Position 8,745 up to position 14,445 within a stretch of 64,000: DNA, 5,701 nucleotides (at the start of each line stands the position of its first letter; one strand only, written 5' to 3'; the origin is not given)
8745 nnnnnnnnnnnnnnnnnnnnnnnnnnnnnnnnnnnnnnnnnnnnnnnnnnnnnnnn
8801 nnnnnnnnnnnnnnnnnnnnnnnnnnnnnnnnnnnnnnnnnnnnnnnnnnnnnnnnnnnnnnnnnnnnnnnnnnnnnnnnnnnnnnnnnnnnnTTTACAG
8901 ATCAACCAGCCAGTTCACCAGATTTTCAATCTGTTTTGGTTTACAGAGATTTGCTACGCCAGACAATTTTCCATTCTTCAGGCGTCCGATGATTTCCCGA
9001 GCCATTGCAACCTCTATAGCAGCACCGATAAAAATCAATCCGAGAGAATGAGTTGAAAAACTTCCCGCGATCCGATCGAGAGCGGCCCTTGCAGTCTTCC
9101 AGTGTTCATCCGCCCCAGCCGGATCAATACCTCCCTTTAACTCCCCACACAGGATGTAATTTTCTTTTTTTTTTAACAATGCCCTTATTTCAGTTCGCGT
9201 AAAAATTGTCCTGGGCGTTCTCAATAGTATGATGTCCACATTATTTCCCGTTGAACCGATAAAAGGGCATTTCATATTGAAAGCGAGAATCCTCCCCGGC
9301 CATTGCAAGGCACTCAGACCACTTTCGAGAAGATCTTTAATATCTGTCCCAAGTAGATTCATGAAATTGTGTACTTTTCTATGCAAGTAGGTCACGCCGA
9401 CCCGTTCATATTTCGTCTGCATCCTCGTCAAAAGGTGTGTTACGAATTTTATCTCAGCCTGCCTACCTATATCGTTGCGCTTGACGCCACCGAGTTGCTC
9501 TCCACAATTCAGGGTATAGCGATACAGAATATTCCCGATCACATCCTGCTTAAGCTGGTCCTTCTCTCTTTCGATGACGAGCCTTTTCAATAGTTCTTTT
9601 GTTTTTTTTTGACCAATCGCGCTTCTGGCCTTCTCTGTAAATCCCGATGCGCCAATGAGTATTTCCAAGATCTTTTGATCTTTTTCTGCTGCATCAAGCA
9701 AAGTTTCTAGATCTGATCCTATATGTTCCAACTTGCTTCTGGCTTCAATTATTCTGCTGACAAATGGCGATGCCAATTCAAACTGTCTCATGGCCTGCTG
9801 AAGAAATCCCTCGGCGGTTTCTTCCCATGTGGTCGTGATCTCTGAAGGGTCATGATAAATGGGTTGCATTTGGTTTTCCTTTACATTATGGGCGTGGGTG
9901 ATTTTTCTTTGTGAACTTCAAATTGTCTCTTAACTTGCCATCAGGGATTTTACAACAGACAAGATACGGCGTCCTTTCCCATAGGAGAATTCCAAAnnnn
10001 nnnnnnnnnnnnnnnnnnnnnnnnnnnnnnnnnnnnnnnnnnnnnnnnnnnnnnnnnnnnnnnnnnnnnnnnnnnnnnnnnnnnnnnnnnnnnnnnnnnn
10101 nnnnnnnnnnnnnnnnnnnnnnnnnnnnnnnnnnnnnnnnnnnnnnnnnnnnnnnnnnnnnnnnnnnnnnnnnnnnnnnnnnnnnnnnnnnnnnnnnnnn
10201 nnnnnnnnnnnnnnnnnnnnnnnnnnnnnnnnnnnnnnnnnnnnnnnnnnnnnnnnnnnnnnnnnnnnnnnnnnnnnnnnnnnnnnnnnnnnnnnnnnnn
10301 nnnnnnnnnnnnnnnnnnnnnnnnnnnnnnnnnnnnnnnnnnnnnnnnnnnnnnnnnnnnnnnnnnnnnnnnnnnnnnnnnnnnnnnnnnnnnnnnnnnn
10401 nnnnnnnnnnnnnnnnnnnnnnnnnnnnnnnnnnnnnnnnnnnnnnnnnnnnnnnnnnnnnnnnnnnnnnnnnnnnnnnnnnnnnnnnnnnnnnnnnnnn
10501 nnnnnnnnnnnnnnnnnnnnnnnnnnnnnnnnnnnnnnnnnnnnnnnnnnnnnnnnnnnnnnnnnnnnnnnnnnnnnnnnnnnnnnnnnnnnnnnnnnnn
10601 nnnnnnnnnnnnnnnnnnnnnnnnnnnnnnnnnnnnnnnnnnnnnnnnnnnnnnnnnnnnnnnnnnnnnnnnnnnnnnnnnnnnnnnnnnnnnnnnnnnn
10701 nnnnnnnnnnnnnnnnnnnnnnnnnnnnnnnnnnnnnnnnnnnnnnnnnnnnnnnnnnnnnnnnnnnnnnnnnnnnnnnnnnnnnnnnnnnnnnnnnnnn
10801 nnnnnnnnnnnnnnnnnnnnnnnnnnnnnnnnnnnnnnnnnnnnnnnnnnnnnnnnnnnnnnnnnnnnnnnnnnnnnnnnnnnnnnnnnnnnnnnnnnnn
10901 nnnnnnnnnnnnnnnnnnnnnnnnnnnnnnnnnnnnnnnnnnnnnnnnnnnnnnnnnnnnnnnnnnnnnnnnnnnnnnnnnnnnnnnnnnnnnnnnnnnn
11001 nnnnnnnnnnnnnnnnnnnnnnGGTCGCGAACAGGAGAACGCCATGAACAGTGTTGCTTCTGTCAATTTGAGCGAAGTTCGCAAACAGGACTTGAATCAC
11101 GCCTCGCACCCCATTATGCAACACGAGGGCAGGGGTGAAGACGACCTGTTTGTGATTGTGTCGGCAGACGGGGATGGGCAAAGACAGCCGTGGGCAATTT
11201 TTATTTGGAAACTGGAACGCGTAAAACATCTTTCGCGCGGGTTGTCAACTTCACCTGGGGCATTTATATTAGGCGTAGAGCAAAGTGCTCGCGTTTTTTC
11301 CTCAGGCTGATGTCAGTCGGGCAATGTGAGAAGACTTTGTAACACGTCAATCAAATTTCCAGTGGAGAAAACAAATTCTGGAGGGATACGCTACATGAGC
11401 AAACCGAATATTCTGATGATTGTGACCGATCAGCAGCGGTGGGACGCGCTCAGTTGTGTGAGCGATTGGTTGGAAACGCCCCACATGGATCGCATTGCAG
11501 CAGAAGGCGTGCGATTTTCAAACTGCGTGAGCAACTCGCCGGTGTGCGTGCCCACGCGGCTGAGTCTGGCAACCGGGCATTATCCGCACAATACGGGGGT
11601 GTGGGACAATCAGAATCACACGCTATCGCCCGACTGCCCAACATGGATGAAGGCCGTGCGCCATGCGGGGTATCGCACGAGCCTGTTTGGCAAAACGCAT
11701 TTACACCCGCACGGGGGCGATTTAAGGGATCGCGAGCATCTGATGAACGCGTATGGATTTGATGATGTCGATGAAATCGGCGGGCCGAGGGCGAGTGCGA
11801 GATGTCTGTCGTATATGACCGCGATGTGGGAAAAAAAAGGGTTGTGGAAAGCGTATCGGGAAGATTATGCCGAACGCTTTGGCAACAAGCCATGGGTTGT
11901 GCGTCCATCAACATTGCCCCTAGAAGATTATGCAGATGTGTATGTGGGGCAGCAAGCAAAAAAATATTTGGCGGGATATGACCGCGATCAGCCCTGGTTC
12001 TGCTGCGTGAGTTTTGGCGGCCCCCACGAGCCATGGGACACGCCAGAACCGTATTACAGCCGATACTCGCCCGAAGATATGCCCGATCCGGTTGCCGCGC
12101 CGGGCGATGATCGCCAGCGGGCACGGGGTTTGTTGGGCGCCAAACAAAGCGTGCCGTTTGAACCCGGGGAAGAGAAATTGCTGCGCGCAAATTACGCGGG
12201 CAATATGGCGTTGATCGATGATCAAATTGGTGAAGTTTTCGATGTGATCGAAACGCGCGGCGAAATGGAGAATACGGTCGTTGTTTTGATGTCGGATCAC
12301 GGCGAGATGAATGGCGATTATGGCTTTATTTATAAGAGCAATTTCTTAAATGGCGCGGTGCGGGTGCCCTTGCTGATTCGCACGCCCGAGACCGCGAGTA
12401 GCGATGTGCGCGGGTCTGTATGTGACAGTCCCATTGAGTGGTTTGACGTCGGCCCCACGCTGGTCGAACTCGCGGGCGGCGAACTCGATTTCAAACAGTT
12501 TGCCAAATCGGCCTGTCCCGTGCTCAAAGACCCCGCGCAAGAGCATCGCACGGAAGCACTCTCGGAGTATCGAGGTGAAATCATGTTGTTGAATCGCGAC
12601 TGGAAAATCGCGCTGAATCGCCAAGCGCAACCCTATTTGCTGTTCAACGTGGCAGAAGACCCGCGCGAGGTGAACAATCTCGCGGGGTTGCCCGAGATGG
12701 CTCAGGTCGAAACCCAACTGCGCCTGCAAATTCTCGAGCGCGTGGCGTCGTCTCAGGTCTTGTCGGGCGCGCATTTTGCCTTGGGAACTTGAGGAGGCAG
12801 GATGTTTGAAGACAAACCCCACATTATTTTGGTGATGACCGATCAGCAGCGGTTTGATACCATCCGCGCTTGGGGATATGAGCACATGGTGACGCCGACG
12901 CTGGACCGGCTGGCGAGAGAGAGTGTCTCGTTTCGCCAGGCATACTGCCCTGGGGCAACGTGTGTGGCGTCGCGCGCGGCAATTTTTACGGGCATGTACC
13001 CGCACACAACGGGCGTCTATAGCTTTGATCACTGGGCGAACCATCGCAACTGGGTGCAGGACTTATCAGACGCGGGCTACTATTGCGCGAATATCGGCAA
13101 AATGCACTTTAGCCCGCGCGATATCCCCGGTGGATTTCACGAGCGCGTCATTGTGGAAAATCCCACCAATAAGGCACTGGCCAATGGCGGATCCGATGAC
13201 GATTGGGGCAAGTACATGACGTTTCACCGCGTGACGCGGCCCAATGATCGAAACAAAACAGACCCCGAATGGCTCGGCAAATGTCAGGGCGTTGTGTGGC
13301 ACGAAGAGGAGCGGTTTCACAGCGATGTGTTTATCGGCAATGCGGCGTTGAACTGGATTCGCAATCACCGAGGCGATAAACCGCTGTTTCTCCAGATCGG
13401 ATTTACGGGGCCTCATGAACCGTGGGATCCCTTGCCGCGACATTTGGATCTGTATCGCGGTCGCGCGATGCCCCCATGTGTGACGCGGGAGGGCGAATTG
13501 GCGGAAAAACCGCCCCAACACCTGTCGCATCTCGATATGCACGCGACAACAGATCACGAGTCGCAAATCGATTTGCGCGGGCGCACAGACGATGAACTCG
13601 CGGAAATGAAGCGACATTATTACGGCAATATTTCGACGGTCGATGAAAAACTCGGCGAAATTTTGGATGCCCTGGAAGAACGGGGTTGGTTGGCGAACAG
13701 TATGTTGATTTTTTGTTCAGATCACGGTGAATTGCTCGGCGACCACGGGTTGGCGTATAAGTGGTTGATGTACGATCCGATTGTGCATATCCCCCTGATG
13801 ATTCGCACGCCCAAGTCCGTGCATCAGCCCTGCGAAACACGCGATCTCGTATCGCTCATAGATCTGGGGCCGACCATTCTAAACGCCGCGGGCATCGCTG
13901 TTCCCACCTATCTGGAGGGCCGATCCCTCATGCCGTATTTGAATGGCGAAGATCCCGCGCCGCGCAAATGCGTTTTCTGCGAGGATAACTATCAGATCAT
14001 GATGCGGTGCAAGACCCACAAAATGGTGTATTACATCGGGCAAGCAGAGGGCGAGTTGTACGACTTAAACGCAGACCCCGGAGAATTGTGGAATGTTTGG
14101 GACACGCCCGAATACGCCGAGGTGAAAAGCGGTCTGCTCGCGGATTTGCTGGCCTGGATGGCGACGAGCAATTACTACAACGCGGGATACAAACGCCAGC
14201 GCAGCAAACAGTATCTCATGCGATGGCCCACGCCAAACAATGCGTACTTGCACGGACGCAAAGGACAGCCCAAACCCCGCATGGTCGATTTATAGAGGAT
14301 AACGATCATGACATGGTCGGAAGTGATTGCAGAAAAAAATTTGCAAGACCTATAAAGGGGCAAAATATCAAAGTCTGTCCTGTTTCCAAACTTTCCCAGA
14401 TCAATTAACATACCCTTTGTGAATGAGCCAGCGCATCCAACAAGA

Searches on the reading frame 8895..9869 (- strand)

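Call 81: search_protein_families(library=pfam, proteins=[window:8895-9869:-], max_evalue=0.00001)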
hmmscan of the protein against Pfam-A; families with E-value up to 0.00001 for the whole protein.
window:8895-9869:- (324 aa): 1 family
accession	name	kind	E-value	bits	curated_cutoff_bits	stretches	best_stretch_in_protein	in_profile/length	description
PF09194.16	Endonuc-BsobI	-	8.9e-56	190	25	1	10-324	10-313/313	Restriction endonuclease BsobI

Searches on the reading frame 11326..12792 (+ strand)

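Call 81: search_protein_families(library=pfam, proteins=[window:11326-12792:+], max_evalue=0.00001)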
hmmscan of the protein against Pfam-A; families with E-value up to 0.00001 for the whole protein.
window:11326-12792:+ (488 aa): 3 families
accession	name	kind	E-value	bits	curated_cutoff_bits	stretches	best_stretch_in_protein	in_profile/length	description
PF00884.28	Sulfatase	-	3.8e-45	154.9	25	1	27-384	1-300/301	Sulfatase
PF01663.27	Phosphodiest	-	2.1e-12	47.7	23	1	30-96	2-66/342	Type I phosphodiesterase / nucleotide pyrophosphatase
PF16347.10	SGSH_C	-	4.4e-09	37.1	29.3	1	330-471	1-150/154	N-sulphoglucosamine sulphohydrolase, C-terminal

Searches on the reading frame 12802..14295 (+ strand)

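Call 81: search_protein_families(library=pfam, proteins=[window:12802-14295:+], max_evalue=0.00001)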
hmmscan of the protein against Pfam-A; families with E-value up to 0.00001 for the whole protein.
window:12802-14295:+ (497 aa): 3 families
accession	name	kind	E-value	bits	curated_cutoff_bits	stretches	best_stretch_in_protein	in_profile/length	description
PF00884.28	Sulfatase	-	4e-42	145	25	1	6-365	1-301/301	Sulfatase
PF16347.10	SGSH_C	-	2.1e-23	83.6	29.3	1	313-449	1-148/154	N-sulphoglucosamine sulphohydrolase, C-terminal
PF01663.27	Phosphodiest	-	5.3e-13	49.7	23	1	9-85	2-76/342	Type I phosphodiesterase / nucleotide pyrophosphatase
